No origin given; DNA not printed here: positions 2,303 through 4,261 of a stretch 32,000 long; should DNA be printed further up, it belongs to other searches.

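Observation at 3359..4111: Recent 378-bp in-frame tandem duplication doubles the C-terminal domain of CcmI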

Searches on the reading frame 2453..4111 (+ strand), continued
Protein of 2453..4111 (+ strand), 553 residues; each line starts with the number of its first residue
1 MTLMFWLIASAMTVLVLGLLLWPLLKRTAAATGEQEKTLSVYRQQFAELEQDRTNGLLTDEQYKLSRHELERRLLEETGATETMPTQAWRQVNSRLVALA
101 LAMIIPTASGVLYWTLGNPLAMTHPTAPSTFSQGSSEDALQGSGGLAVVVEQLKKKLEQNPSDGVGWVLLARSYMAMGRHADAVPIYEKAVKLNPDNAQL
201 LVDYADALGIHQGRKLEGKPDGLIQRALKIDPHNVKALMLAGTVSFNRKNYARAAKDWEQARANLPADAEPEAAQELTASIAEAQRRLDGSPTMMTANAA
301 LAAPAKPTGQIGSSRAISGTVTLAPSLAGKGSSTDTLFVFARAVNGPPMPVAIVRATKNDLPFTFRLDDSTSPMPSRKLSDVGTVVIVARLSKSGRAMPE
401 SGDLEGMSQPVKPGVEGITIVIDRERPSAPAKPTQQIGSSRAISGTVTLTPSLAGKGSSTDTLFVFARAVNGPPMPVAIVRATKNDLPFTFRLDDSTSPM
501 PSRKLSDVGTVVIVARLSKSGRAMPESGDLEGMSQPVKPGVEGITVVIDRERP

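Call 7: find_homologous_proteins(query=window:2453-4111:+, max_evalue=1e-10)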
Query window:2453-4111:+ (553 aa): 3214 proteins with E <= 1e-10 among 8000 candidates; the best 120 are listed.
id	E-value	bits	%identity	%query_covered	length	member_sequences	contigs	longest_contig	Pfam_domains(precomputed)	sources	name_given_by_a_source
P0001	0.0e+0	1201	100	100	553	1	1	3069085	PF14559.13,PF13431.13,PF23914.2,PF13414.13,PF00515.35,PF23892.2,PF13432.13,PF13428.13,PF13181.13,PF07719.24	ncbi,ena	-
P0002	0.0e+0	1172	69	100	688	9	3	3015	PF14559.13,PF13431.13,PF23914.2,PF00515.35,PF23892.2,PF13432.13,PF13428.13,PF13181.13,PF07719.24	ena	-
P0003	8.2e-264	894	76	100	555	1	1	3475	PF14559.13,PF13431.13,PF23914.2,PF00515.35,PF13176.13,PF23892.2,PF13432.13,PF13428.13,PF13429.13,PF13181.13,PF07719.24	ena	-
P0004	1.1e-262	890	76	100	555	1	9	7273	PF14559.13,PF13431.13,PF23914.2,PF00515.35,PF23892.2,PF13432.13,PF13428.13,PF13181.13,PF07719.24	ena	-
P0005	2.5e-262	889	76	100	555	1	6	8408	PF14559.13,PF13431.13,PF23914.2,PF00515.35,PF23892.2,PF13432.13,PF13428.13,PF13181.13,PF07719.24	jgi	-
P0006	6.0e-261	885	75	100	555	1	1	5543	PF14559.13,PF13431.13,PF23914.2,PF00515.35,PF23892.2,PF13432.13,PF13428.13,PF13181.13,PF07719.24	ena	-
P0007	1.5e-257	873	74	100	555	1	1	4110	PF14559.13,PF13431.13,PF23914.2,PF00515.35,PF23892.2,PF13432.13,PF13428.13,PF13181.13,PF07719.24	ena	-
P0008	2.4e-257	873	73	100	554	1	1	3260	PF14559.13,PF13431.13,PF23914.2,PF00515.35,PF23892.2,PF13432.13,PF13428.13,PF13181.13,PF07719.24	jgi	jgi:cytochrome c-type biogenesis protein CcmH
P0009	2.9e-257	872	74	100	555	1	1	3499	PF14559.13,PF13431.13,PF23914.2,PF00515.35,PF23892.2,PF13432.13,PF13428.13,PF13181.13,PF07719.24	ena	-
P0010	6.1e-257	871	74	100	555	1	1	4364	PF14559.13,PF13431.13,PF23914.2,PF00515.35,PF23892.2,PF13432.13,PF13428.13,PF13181.13,PF07719.24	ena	-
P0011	1.1e-256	871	74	100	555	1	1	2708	PF14559.13,PF13431.13,PF23914.2,PF13414.13,PF00515.35,PF23892.2,PF13432.13,PF13428.13,PF13181.13,PF07719.24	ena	-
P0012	1.5e-256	870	74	100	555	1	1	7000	PF14559.13,PF13431.13,PF23914.2,PF00515.35,PF23892.2,PF13432.13,PF13428.13,PF13181.13,PF07719.24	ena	-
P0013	2.6e-256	869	74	100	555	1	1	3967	PF14559.13,PF13431.13,PF23914.2,PF13414.13,PF00515.35,PF23892.2,PF13432.13,PF13428.13,PF13181.13,PF07719.24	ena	-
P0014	2.9e-256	869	74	100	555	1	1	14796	PF14559.13,PF13431.13,PF23914.2,PF00515.35,PF23892.2,PF13432.13,PF13428.13,PF13181.13,PF07719.24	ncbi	-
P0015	3.0e-256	869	74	100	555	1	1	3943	PF14559.13,PF13431.13,PF23914.2,PF00515.35,PF23892.2,PF13432.13,PF13428.13,PF13181.13,PF07719.24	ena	-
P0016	3.7e-256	869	74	100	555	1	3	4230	PF14559.13,PF13431.13,PF23914.2,PF00515.35,PF23892.2,PF13432.13,PF13428.13,PF13181.13,PF07719.24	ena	-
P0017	3.8e-256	869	74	100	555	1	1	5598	PF14559.13,PF13431.13,PF23914.2,PF00515.35,PF23892.2,PF13432.13,PF13428.13,PF13181.13,PF07719.24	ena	-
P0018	1.6e-255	867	74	100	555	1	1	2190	PF14559.13,PF13431.13,PF23914.2,PF00515.35,PF23892.2,PF13432.13,PF13428.13,PF13181.13,PF07719.24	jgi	jgi:cytochrome c-type biogenesis protein CcmH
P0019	3.2e-255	866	74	100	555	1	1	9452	PF14559.13,PF13431.13,PF23914.2,PF00515.35,PF23892.2,PF13432.13,PF13428.13,PF13181.13,PF07719.24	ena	-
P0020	3.5e-255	866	74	100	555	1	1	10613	PF14559.13,PF13431.13,PF23914.2,PF00515.35,PF23892.2,PF13432.13,PF13428.13,PF13181.13,PF07719.24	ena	-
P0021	1.1e-254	864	73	100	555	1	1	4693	PF14559.13,PF13431.13,PF23914.2,PF00515.35,PF23892.2,PF13432.13,PF13428.13,PF13181.13,PF07719.24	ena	-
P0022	1.7e-254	863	72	100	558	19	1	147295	PF14559.13,PF13431.13,PF23914.2,PF00515.35,PF23892.2,PF13432.13,PF13428.13,PF13429.13,PF13181.13,PF07719.24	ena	-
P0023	8.7e-254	861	72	100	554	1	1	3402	PF13431.13,PF23914.2,PF00515.35,PF23892.2,PF13432.13,PF13428.13,PF13181.13,PF07719.24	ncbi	-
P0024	1.1e-253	861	72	100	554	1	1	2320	PF14559.13,PF13431.13,PF23914.2,PF00515.35,PF23892.2,PF13432.13,PF13428.13,PF13181.13,PF07719.24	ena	-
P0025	6.1e-253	858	73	100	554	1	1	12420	PF14559.13,PF13431.13,PF23914.2,PF00515.35,PF23892.2,PF13432.13,PF13181.13,PF07719.24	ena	-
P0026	1.5e-252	857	75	98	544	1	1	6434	PF14559.13,PF13431.13,PF23914.2,PF13414.13,PF00515.35,PF23892.2,PF13432.13,PF13428.13,PF13181.13,PF07719.24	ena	-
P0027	1.6e-252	857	71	100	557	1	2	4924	PF14559.13,PF13431.13,PF23914.2,PF00515.35,PF23892.2,PF13432.13,PF13181.13,PF07719.24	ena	-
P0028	1.8e-252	857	75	98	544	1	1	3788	PF14559.13,PF13431.13,PF23914.2,PF13414.13,PF00515.35,PF23892.2,PF13432.13,PF13428.13,PF13181.13,PF07719.24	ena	-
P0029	2.7e-252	856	71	100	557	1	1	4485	PF13431.13,PF23914.2,PF23892.2,PF13432.13,PF13428.13,PF13429.13,PF13181.13,PF07719.24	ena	-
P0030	3.2e-252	856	72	100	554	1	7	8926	PF14559.13,PF13431.13,PF23914.2,PF00515.35,PF23892.2,PF13432.13,PF13428.13,PF13181.13,PF07719.24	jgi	jgi:cytochrome c-type biogenesis protein CcmH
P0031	2.1e-251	853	71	100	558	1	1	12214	PF14559.13,PF13431.13,PF23914.2,PF00515.35,PF23892.2,PF13432.13,PF13428.13,PF13181.13,PF07719.24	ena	-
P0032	6.6e-251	851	71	100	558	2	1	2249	PF14559.13,PF13431.13,PF23914.2,PF23892.2,PF13432.13,PF13181.13,PF07719.24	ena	-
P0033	6.6e-251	851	71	100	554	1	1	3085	PF14559.13,PF13431.13,PF23914.2,PF00515.35,PF23892.2,PF13432.13,PF13428.13,PF07719.24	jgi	jgi:cytochrome c-type biogenesis protein CcmH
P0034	1.0e-250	851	72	100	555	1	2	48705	PF14559.13,PF13431.13,PF23914.2,PF00515.35,PF23892.2,PF13432.13,PF07719.24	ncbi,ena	-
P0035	1.0e-250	851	71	100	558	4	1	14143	PF13431.13,PF23914.2,PF23892.2,PF13432.13,PF13428.13,PF13181.13,PF07719.24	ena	-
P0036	1.9e-250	850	72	100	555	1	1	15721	PF14559.13,PF13431.13,PF23914.2,PF00515.35,PF23892.2,PF13432.13,PF07719.24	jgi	-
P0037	3.7e-250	849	72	100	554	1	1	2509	PF14559.13,PF13431.13,PF23914.2,PF13414.13,PF00515.35,PF23892.2,PF13432.13,PF13428.13,PF07719.24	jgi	-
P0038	5.4e-250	848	71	100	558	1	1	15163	PF14559.13,PF13431.13,PF23914.2,PF00515.35,PF23892.2,PF13428.13,PF13181.13,PF07719.24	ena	-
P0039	5.9e-250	848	70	100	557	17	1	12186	PF14559.13,PF13431.13,PF23914.2,PF23892.2,PF13181.13,PF07719.24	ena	-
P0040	7.8e-250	848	71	100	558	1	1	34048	PF14559.13,PF13431.13,PF23914.2,PF00515.35,PF23892.2,PF13432.13,PF13428.13,PF13181.13,PF07719.24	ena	-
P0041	1.0e-249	848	72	100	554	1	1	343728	PF14559.13,PF13431.13,PF23914.2,PF00515.35,PF23892.2,PF13432.13,PF07719.24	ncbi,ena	-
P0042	1.2e-249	847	72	100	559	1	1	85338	PF14559.13,PF13431.13,PF23914.2,PF00515.35,PF23892.2,PF13432.13,PF07719.24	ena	-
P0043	2.0e-249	847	72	100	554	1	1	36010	PF14559.13,PF13431.13,PF23914.2,PF13414.13,PF00515.35,PF23892.2,PF13432.13,PF07719.24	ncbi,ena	-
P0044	2.3e-249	846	72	100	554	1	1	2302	PF13431.13,PF23914.2,PF13414.13,PF00515.35,PF23892.2,PF13432.13,PF13428.13,PF07719.24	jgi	jgi:cytochrome c-type biogenesis protein CcmH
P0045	4.3e-249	845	70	100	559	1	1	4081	PF14559.13,PF13431.13,PF23914.2,PF00515.35,PF23892.2,PF13432.13,PF13428.13,PF13181.13,PF07719.24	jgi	jgi:cytochrome c-type biogenesis protein CcmH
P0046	6.3e-249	845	71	100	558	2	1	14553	PF14559.13,PF13431.13,PF23914.2,PF00515.35,PF23892.2,PF13432.13,PF13428.13,PF13181.13,PF07719.24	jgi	-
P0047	7.6e-249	845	71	100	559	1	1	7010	PF14559.13,PF13431.13,PF23914.2,PF00515.35,PF23892.2,PF13432.13,PF07719.24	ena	-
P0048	9.6e-249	844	72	100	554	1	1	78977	PF14559.13,PF13431.13,PF23914.2,PF00515.35,PF23892.2,PF13432.13,PF13428.13,PF13181.13,PF07719.24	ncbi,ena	-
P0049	1.4e-248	844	72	100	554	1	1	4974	PF14559.13,PF13431.13,PF23914.2,PF00515.35,PF23892.2,PF13432.13,PF13428.13,PF13181.13,PF07719.24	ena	-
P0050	1.5e-248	844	71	100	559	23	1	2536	PF14559.13,PF13431.13,PF23914.2,PF00515.35,PF23892.2,PF13432.13,PF07719.24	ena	-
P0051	1.6e-248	844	71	100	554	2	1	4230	PF14559.13,PF13431.13,PF23914.2,PF13414.13,PF00515.35,PF23892.2,PF13432.13,PF07719.24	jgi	-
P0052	1.7e-248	844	71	100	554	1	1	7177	PF13431.13,PF23914.2,PF13414.13,PF00515.35,PF23892.2,PF13432.13,PF13428.13,PF07719.24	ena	-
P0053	2.0e-248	843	72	100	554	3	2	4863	PF14559.13,PF13431.13,PF23914.2,PF13414.13,PF00515.35,PF23892.2,PF13432.13,PF13428.13,PF13181.13,PF07719.24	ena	-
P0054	3.3e-248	843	71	100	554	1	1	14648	PF14559.13,PF13431.13,PF23914.2,PF13414.13,PF00515.35,PF23892.2,PF13432.13,PF13428.13,PF07719.24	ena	-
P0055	3.6e-248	842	71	100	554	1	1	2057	PF13431.13,PF23914.2,PF23892.2,PF13432.13,PF13428.13,PF07719.24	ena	-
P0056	4.8e-248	842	71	100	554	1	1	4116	PF14559.13,PF13431.13,PF23914.2,PF13414.13,PF00515.35,PF23892.2,PF13432.13,PF07719.24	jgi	jgi:cytochrome c-type biogenesis protein CcmH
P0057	5.5e-248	842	71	100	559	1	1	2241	PF23914.2,PF00515.35,PF23892.2,PF13432.13,PF07719.24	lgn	-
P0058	6.1e-248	842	71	100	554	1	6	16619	PF14559.13,PF13431.13,PF23914.2,PF13414.13,PF00515.35,PF23892.2,PF13432.13,PF13428.13,PF07719.24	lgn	-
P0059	6.6e-248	842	71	100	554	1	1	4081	PF13431.13,PF23914.2,PF23892.2,PF13432.13,PF13428.13,PF07719.24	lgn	-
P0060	6.7e-248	842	72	100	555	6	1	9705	PF14559.13,PF13431.13,PF23914.2,PF00515.35,PF23892.2,PF13432.13,PF13428.13,PF13181.13,PF07719.24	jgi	-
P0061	7.8e-248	841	71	100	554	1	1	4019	PF14559.13,PF13431.13,PF23914.2,PF13414.13,PF00515.35,PF23892.2,PF13432.13,PF07719.24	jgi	jgi:cytochrome c-type biogenesis protein CcmH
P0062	1.1e-247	841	71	100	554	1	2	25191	PF14559.13,PF13431.13,PF23914.2,PF13414.13,PF00515.35,PF23892.2,PF13432.13,PF13428.13,PF07719.24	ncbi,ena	-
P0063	1.8e-247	840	72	100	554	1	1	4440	PF14559.13,PF13431.13,PF23914.2,PF23892.2,PF13432.13,PF07719.24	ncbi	-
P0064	1.9e-247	840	71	100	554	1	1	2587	PF14559.13,PF13431.13,PF23914.2,PF13414.13,PF00515.35,PF23892.2,PF13432.13,PF13428.13,PF07719.24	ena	-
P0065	2.1e-247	840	71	100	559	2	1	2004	PF14559.13,PF13431.13,PF23914.2,PF00515.35,PF23892.2,PF07719.24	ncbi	-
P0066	2.2e-247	840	71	100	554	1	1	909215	PF23914.2,PF23892.2,PF07719.24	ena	-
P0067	2.8e-247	839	71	100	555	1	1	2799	PF14559.13,PF13431.13,PF23914.2,PF00515.35,PF23892.2,PF13432.13,PF13428.13,PF13181.13,PF07719.24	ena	-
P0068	2.8e-247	839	71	100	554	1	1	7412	PF14559.13,PF13431.13,PF23914.2,PF13414.13,PF00515.35,PF23892.2,PF13432.13,PF07719.24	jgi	jgi:cytochrome c-type biogenesis protein CcmH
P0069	3.1e-247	839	71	100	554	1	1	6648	PF13431.13,PF23914.2,PF13414.13,PF00515.35,PF23892.2,PF13432.13,PF13428.13,PF07719.24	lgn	-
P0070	3.7e-247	839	70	100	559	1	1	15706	PF14559.13,PF13431.13,PF23914.2,PF00515.35,PF23892.2,PF13432.13,PF13181.13,PF07719.24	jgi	jgi:cytochrome c-type biogenesis protein CcmH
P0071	4.1e-247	839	71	100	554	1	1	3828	PF14559.13,PF13431.13,PF23914.2,PF13414.13,PF00515.35,PF23892.2,PF13432.13,PF07719.24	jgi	jgi:cytochrome c-type biogenesis protein CcmH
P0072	4.2e-247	839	71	100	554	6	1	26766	PF14559.13,PF13431.13,PF23914.2,PF13414.13,PF00515.35,PF23892.2,PF13432.13,PF07719.24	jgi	jgi:cytochrome c-type biogenesis protein CcmH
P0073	4.3e-247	839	71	100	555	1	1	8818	PF14559.13,PF13431.13,PF23914.2,PF00515.35,PF23892.2,PF13432.13,PF13181.13,PF07719.24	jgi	jgi:cytochrome c-type biogenesis protein CcmH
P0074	4.5e-247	839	71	100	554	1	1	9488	PF14559.13,PF13431.13,PF23914.2,PF23892.2,PF13432.13,PF07719.24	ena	-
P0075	4.5e-247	839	71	100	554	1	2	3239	PF14559.13,PF13431.13,PF23914.2,PF23892.2,PF13432.13,PF13428.13,PF07719.24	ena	-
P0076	5.1e-247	839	70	100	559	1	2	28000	PF14559.13,PF13431.13,PF23914.2,PF00515.35,PF23892.2,PF13432.13,PF13428.13,PF13181.13,PF07719.24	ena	-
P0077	5.6e-247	839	71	100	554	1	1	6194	PF14559.13,PF13431.13,PF23914.2,PF13414.13,PF00515.35,PF23892.2,PF13432.13,PF07719.24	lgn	-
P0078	7.0e-247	838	72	100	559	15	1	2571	PF14559.13,PF13431.13,PF23914.2,PF00515.35,PF23892.2,PF13432.13,PF13181.13,PF07719.24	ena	-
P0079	7.0e-247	838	71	100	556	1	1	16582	PF23914.2,PF00515.35,PF23892.2,PF13432.13,PF07719.24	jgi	jgi:cytochrome c-type biogenesis protein CcmH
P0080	9.8e-247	838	70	100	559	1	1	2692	PF14559.13,PF13431.13,PF23914.2,PF00515.35,PF23892.2,PF07719.24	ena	-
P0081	1.8e-246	837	70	100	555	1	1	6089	PF14559.13,PF13431.13,PF23914.2,PF00515.35,PF23892.2,PF13432.13,PF13428.13,PF13181.13,PF07719.24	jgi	jgi:cytochrome c-type biogenesis protein CcmH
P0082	2.1e-246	837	71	100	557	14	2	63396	PF14559.13,PF13431.13,PF23914.2,PF00515.35,PF23892.2,PF13432.13,PF13181.13,PF07719.24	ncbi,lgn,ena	ncbi:MAG: c-type cytochrome biogenesis protein CcmI [Nitrospira sp.]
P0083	2.3e-246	837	71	100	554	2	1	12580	PF14559.13,PF13431.13,PF23914.2,PF00515.35,PF23892.2,PF13432.13,PF13428.13,PF13181.13,PF07719.24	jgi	jgi:cytochrome c-type biogenesis protein CcmH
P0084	2.4e-246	836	72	100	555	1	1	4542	PF14559.13,PF13431.13,PF23914.2,PF00515.35,PF23892.2,PF13432.13,PF13428.13,PF13181.13,PF07719.24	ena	-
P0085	6.2e-246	835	72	100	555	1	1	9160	PF14559.13,PF13431.13,PF23914.2,PF00515.35,PF23892.2,PF13432.13,PF13181.13,PF07719.24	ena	-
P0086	6.3e-246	835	70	100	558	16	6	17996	PF14559.13,PF13431.13,PF23914.2,PF13414.13,PF00515.35,PF23892.2,PF13432.13,PF13181.13,PF07719.24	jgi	-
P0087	6.9e-246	835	72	100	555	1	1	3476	PF14559.13,PF13431.13,PF23914.2,PF13414.13,PF00515.35,PF23892.2,PF13432.13,PF13428.13,PF13181.13,PF07719.24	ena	-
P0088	7.2e-246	835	71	100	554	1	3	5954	PF14559.13,PF13431.13,PF23914.2,PF00515.35,PF23892.2,PF13432.13,PF13428.13,PF13181.13,PF07719.24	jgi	jgi:cytochrome c-type biogenesis protein CcmH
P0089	1.2e-245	834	70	100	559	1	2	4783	PF14559.13,PF13431.13,PF23914.2,PF00515.35,PF23892.2,PF13432.13,PF13428.13,PF07719.24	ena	-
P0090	2.4e-245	833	70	100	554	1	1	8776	PF14559.13,PF13431.13,PF23914.2,PF00515.35,PF23892.2,PF13432.13,PF13428.13,PF13181.13,PF07719.24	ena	-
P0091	2.7e-245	833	71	100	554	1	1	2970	PF14559.13,PF13431.13,PF23914.2,PF13414.13,PF00515.35,PF23892.2,PF13432.13,PF07719.24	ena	-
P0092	3.6e-245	833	71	100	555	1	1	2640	PF14559.13,PF13431.13,PF23914.2,PF00515.35,PF23892.2,PF13432.13,PF13428.13,PF13181.13,PF07719.24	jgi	jgi:cytochrome c-type biogenesis protein CcmH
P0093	4.6e-245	832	71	100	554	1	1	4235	PF14559.13,PF13431.13,PF23914.2,PF13414.13,PF00515.35,PF23892.2,PF13432.13,PF07719.24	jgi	-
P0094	4.6e-245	832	70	100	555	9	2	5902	PF14559.13,PF13431.13,PF23914.2,PF00515.35,PF23892.2,PF13432.13,PF13428.13,PF13181.13,PF07719.24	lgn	-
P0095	6.7e-245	832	71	100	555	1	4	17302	PF14559.13,PF13431.13,PF23914.2,PF13414.13,PF00515.35,PF23892.2,PF13432.13,PF13428.13,PF13181.13,PF07719.24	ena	-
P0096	9.0e-245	831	70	100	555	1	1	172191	PF14559.13,PF13431.13,PF23914.2,PF13414.13,PF00515.35,PF23892.2,PF13432.13,PF13428.13,PF13181.13,PF07719.24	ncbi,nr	ncbi:MAG: c-type cytochrome biogenesis protein CcmI [Nitrospira sp.]|nr:MAG: c-type cytochrome bioge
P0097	2.0e-244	830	71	100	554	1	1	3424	PF14559.13,PF13431.13,PF23914.2,PF13414.13,PF00515.35,PF23892.2,PF13432.13,PF07719.24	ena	-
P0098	2.9e-244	830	70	100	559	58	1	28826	PF14559.13,PF13431.13,PF23914.2,PF00515.35,PF23892.2,PF13432.13,PF13428.13,PF07719.24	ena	-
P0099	3.3e-244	829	70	100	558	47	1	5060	PF14559.13,PF13431.13,PF23914.2,PF00515.35,PF13176.13,PF23892.2,PF13432.13,PF13428.13,PF13181.13,PF07719.24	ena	-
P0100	4.3e-244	829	70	100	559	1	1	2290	PF14559.13,PF13431.13,PF23914.2,PF00515.35,PF23892.2,PF13432.13,PF13428.13,PF07719.24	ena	-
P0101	5.4e-244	829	70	100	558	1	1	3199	PF13431.13,PF23914.2,PF23892.2,PF07719.24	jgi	jgi:cytochrome c-type biogenesis protein CcmH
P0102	1.2e-243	828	70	100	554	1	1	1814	PF14559.13,PF13431.13,PF23914.2,PF13414.13,PF00515.35,PF23892.2,PF13432.13,PF07719.24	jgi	jgi:cytochrome c-type biogenesis protein CcmH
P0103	2.0e-243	827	69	100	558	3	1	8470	PF14559.13,PF13431.13,PF23914.2,PF13414.13,PF00515.35,PF23892.2,PF13432.13,PF13429.13,PF13181.13,PF07719.24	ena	-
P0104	2.3e-243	827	70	100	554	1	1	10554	PF14559.13,PF13431.13,PF23914.2,PF00515.35,PF23892.2,PF13432.13,PF13428.13,PF13181.13,PF07719.24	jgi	jgi:cytochrome c-type biogenesis protein CcmH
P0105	3.5e-243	826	69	100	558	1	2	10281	PF13431.13,PF23914.2,PF23892.2,PF13432.13,PF07719.24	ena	-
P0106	4.6e-243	826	69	100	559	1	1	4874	PF14559.13,PF13431.13,PF23914.2,PF00515.35,PF23892.2,PF07719.24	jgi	jgi:cytochrome c-type biogenesis protein CcmH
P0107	5.1e-243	825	69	100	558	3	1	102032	PF13431.13,PF23914.2,PF23892.2,PF13432.13,PF07719.24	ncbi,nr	ncbi:MAG: c-type cytochrome biogenesis protein CcmI [Nitrospiraceae bacterium]|nr:c-type cytochrome 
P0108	6.5e-243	825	69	100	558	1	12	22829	PF13431.13,PF23914.2,PF23892.2,PF13432.13,PF07719.24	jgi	jgi:cytochrome c-type biogenesis protein CcmH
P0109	2.2e-242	823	72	95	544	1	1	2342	PF13431.13,PF23914.2,PF13414.13,PF00515.35,PF23892.2,PF13432.13,PF07719.24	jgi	jgi:cytochrome c-type biogenesis protein CcmH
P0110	2.6e-242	823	69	100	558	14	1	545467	PF13431.13,PF23914.2,PF00515.35,PF23892.2,PF13432.13,PF13181.13,PF07719.24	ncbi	-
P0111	3.3e-242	823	71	95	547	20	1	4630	PF14559.13,PF13431.13,PF23914.2,PF00515.35,PF23892.2,PF13432.13,PF13181.13,PF07719.24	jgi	jgi:cytochrome c-type biogenesis protein CcmH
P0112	5.3e-242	822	72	95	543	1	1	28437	PF14559.13,PF13431.13,PF23914.2,PF00515.35,PF23892.2,PF13432.13,PF13428.13,PF13181.13,PF07719.24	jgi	jgi:cytochrome c-type biogenesis protein CcmH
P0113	1.5e-241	821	69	100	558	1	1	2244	PF13431.13,PF23914.2,PF23892.2,PF13432.13,PF07719.24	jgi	jgi:cytochrome c-type biogenesis protein CcmH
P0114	1.6e-241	821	69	100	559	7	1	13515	PF14559.13,PF13431.13,PF23914.2,PF00515.35,PF23892.2,PF13432.13,PF13428.13,PF07719.24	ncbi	ncbi:MAG TPA: c-type cytochrome biogenesis protein CcmI [Nitrospiraceae bacterium]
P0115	1.7e-241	820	70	95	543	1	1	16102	PF14559.13,PF13431.13,PF23914.2,PF13414.13,PF00515.35,PF23892.2,PF13432.13,PF07719.24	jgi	jgi:cytochrome c-type biogenesis protein CcmH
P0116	4.4e-241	819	71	96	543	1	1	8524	PF14559.13,PF13431.13,PF23914.2,PF13414.13,PF00515.35,PF23892.2,PF13432.13,PF13428.13,PF07719.24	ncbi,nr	ncbi:MAG: Formate-dependent nitrite reductase complex subunit NrfG [Nitrospira sp.]|nr:Formate-depen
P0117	2.3e-240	817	69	99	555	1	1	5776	PF14559.13,PF13431.13,PF23914.2,PF00515.35,PF23892.2,PF13181.13,PF07719.24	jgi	jgi:cytochrome c-type biogenesis protein CcmH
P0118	1.7e-238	811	69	99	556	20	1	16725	PF14559.13,PF13431.13,PF23914.2,PF23892.2,PF07719.24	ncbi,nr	ncbi:MAG: c-type cytochrome biogenesis protein CcmI [Nitrospirae bacterium]|nr:c-type cytochrome bio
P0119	1.9e-238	810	70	95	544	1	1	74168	PF14559.13,PF13431.13,PF23914.2,PF13414.13,PF00515.35,PF23892.2,PF13432.13,PF13428.13,PF13181.13,PF07719.24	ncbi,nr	ncbi:MAG: c-type cytochrome biogenesis protein CcmI [Nitrospira sp. CG24C]|nr:MAG: c-type cytochrome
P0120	2.7e-238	810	70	95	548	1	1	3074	PF14559.13,PF13431.13,PF23914.2,PF00515.35,PF23892.2,PF13432.13,PF13428.13,PF07719.24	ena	-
